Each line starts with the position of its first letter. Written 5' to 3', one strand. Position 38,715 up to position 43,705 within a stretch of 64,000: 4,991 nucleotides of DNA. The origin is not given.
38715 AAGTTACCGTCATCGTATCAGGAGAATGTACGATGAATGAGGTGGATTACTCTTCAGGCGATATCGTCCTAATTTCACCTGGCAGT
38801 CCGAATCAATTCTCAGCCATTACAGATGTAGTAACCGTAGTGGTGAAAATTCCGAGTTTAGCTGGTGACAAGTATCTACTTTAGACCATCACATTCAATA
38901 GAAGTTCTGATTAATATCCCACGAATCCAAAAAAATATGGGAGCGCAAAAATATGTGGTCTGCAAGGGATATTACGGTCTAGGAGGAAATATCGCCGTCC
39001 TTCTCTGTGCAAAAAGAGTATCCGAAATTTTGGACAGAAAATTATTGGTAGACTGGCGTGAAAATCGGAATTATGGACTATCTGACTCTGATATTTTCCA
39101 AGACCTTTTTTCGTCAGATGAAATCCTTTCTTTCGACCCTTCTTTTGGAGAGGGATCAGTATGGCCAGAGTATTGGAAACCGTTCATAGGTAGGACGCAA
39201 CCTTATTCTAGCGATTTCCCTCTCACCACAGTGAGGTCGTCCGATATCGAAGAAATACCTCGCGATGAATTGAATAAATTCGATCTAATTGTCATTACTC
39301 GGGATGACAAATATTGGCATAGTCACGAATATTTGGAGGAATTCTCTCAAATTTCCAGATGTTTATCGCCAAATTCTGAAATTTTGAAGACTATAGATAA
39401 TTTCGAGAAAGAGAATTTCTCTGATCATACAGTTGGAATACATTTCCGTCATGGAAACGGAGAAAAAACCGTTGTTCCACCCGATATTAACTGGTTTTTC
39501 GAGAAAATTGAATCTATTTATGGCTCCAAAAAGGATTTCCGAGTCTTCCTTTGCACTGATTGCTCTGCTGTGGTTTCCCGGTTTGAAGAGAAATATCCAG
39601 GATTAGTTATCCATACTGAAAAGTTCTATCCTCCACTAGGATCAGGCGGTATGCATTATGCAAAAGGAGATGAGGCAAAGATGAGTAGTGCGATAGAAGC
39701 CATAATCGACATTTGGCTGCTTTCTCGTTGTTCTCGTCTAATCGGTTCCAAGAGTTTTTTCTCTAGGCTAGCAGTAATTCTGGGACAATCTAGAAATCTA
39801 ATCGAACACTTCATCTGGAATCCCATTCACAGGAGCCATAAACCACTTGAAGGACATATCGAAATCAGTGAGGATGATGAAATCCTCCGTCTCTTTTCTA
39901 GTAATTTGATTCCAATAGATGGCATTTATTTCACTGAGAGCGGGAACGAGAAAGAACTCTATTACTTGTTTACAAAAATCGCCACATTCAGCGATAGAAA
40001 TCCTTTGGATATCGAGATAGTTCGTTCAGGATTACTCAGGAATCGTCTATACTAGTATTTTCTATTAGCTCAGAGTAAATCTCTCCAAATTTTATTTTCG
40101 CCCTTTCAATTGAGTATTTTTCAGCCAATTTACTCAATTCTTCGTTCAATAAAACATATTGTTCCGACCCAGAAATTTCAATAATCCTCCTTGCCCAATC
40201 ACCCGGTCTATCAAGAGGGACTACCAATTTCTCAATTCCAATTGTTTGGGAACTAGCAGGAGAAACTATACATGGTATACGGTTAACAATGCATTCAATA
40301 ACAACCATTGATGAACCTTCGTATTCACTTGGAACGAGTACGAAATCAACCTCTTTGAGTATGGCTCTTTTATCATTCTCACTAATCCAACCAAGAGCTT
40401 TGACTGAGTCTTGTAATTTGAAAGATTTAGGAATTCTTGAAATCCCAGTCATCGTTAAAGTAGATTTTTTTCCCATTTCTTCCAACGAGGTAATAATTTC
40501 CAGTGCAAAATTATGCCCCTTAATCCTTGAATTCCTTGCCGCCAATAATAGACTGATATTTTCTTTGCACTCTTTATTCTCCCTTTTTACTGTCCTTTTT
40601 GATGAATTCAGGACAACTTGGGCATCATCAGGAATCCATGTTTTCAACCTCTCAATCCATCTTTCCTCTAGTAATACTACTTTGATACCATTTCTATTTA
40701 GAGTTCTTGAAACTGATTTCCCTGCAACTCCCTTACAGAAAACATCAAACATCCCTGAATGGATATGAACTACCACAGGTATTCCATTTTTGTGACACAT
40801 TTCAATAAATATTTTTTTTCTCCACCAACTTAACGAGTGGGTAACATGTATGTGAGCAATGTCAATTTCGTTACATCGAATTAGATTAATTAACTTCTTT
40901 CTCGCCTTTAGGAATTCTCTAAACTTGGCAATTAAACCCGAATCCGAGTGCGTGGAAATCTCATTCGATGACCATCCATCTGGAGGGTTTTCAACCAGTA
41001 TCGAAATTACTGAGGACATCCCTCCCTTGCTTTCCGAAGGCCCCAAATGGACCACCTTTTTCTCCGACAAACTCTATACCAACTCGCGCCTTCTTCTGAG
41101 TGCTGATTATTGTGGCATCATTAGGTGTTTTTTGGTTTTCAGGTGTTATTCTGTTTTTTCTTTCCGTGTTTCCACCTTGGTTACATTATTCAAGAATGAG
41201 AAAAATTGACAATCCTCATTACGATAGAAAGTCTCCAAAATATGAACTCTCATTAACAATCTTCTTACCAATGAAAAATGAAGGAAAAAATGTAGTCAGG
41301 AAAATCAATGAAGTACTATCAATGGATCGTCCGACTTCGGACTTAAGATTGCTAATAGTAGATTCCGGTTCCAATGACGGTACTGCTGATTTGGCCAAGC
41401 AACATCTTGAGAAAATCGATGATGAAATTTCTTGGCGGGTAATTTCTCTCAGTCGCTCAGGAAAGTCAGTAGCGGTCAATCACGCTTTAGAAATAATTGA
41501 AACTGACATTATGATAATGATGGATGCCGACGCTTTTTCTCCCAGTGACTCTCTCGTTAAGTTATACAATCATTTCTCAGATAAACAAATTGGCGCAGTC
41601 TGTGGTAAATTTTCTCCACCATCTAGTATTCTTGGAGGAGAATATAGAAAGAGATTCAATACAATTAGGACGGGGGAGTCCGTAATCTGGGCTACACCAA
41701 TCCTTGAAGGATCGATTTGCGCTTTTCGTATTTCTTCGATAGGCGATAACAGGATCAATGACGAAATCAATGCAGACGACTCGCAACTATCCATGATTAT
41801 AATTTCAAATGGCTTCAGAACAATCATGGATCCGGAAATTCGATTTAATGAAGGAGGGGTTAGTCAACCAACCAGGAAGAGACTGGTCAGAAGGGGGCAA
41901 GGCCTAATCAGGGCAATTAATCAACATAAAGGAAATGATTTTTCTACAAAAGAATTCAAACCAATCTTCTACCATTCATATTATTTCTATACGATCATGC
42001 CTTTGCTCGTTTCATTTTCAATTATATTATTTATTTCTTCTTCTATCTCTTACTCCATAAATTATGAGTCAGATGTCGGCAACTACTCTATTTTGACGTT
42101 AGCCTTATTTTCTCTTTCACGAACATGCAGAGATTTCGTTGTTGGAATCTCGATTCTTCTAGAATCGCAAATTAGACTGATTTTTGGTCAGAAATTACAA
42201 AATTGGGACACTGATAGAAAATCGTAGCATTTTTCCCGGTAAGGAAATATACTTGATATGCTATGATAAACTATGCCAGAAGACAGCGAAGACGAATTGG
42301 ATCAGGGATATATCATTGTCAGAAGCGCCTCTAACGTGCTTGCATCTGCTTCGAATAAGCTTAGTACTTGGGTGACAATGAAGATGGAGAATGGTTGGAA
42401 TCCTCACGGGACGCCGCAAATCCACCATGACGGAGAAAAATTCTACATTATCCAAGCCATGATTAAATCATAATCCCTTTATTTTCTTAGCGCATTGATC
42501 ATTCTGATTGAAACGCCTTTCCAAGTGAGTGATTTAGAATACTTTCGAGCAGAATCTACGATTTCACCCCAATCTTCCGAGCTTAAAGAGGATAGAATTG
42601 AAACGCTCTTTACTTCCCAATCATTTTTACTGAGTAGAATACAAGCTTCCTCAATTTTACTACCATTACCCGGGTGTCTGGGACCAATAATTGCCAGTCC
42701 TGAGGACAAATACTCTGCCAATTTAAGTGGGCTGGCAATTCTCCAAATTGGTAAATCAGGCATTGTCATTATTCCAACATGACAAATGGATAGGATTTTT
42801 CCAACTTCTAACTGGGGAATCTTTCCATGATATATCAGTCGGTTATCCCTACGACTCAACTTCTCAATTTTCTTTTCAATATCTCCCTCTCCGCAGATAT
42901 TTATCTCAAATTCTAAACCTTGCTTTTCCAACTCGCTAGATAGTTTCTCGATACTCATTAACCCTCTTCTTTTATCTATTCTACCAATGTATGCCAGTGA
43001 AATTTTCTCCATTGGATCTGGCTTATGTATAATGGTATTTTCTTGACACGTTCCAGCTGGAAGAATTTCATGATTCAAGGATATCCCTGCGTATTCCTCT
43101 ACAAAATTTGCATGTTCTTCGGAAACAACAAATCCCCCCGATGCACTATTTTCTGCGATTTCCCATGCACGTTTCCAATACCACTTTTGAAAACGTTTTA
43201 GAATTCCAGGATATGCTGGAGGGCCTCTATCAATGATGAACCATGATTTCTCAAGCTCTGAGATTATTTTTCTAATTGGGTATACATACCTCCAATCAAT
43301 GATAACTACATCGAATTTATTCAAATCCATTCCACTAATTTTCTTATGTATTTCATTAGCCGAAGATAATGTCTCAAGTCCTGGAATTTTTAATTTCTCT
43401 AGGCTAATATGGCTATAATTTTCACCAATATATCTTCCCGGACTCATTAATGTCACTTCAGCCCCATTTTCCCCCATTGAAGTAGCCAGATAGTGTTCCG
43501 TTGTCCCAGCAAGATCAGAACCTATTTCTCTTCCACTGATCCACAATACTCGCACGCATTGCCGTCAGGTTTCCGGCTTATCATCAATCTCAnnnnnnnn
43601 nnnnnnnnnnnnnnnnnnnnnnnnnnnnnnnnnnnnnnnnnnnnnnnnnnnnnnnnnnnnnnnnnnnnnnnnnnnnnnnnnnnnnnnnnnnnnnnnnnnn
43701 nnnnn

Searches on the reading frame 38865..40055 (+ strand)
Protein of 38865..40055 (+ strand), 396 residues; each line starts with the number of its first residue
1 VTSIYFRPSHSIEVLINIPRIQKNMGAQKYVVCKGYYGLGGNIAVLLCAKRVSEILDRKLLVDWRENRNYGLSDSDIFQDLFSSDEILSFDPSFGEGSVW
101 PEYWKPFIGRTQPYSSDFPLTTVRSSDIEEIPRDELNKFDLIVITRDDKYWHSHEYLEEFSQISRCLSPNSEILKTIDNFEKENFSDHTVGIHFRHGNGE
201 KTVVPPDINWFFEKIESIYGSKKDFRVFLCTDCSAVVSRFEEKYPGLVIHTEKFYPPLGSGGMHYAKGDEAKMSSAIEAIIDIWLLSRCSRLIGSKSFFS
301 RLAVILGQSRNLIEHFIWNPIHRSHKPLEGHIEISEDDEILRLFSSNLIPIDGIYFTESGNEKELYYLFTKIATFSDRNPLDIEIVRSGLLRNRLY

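Call 10: search_protein_families(library=pfam, proteins=[window:38865-40055:+], max_evalue=0.001)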
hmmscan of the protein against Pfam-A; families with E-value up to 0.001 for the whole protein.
window:38865-40055:+ (396 aa): 1 family
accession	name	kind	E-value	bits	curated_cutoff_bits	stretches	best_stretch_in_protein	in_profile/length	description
PF05830.17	NodZ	-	1.3e-17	64.1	28.3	1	29-306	3-294/322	Nodulation protein Z (NodZ)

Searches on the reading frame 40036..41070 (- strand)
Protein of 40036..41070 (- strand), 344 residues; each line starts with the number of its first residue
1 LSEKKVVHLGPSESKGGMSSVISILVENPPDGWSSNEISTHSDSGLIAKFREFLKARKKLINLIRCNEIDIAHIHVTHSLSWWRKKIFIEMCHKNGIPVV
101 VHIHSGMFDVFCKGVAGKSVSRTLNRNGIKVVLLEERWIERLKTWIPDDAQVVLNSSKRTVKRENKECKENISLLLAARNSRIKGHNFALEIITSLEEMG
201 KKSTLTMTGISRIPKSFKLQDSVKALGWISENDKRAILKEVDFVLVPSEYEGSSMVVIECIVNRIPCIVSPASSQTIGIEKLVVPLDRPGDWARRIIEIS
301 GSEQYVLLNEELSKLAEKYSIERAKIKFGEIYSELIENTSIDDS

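Call 73: search_protein_families(library=pfam, proteins=[window:40036-41070:-], max_evalue=0.01)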
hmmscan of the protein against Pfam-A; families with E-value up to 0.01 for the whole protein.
window:40036-41070:- (344 aa): 4 families
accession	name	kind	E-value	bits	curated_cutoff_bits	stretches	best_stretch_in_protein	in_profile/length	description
PF13692.12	Glyco_trans_1_4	-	1.3e-12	48.7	27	1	175-299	5-139/142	Glycosyl transferases group 1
PF00534.26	Glycos_transf_1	-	1.8e-11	44.3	26.4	1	162-274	6-126/172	Glycosyl transferases group 1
PF20706.3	GT4-conflict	-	7.3e-07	28.9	26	1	163-273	189-314/385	Family 4 Glycosyltransferase in conflict systems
PF13439.12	Glyco_transf_4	-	4.4e-05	24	28.5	1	49-113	53-109/170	Glycosyltransferase Family 4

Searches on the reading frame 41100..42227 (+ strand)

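Call 10: search_protein_families(library=pfam, proteins=[window:41100-42227:+], max_evalue=0.001)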
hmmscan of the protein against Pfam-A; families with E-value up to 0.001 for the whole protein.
window:41100-42227:+ (375 aa): 4 families
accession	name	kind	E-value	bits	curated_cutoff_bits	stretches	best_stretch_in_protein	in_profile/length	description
PF00535.33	Glycos_transf_2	-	1.3e-20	74.4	23.3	1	53-190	1-140/168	Glycosyl transferase family 2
PF13641.12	Glyco_tranf_2_3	-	3.1e-08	34.4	27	1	58-170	9-122/230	Glycosyltransferase like family 2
PF13632.12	Glyco_trans_2_3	-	2.5e-06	27.9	27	1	139-330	3-183/198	Glycosyl transferase family group 2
PF13506.12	Glyco_transf_21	-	2.7e-05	24.1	21.7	1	121-253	17-157/174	Glycosyl transferase family 21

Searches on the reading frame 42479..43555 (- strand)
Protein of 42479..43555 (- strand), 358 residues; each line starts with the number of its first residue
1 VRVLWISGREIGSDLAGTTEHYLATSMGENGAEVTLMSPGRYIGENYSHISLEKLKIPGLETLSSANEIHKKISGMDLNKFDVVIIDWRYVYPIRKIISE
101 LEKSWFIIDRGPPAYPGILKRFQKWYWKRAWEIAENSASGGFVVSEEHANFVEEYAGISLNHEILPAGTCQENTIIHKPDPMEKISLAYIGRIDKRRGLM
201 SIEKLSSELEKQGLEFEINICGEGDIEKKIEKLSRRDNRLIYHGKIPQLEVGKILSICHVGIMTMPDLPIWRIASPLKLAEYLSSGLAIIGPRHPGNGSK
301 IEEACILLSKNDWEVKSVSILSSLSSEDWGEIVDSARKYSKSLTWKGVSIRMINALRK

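Call 10: search_protein_families(library=pfam, proteins=[window:42479-43555:-], max_evalue=0.001)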
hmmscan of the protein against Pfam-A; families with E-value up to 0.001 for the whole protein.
window:42479-43555:- (358 aa): 2 families
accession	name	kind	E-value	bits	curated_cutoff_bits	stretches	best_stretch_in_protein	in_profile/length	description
PF13692.12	Glyco_trans_1_4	-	1.5e-06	29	27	1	187-312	4-128/142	Glycosyl transferases group 1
PF00534.26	Glycos_transf_1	-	1.4e-05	25.2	26.4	1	181-325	12-157/172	Glycosyl transferases group 1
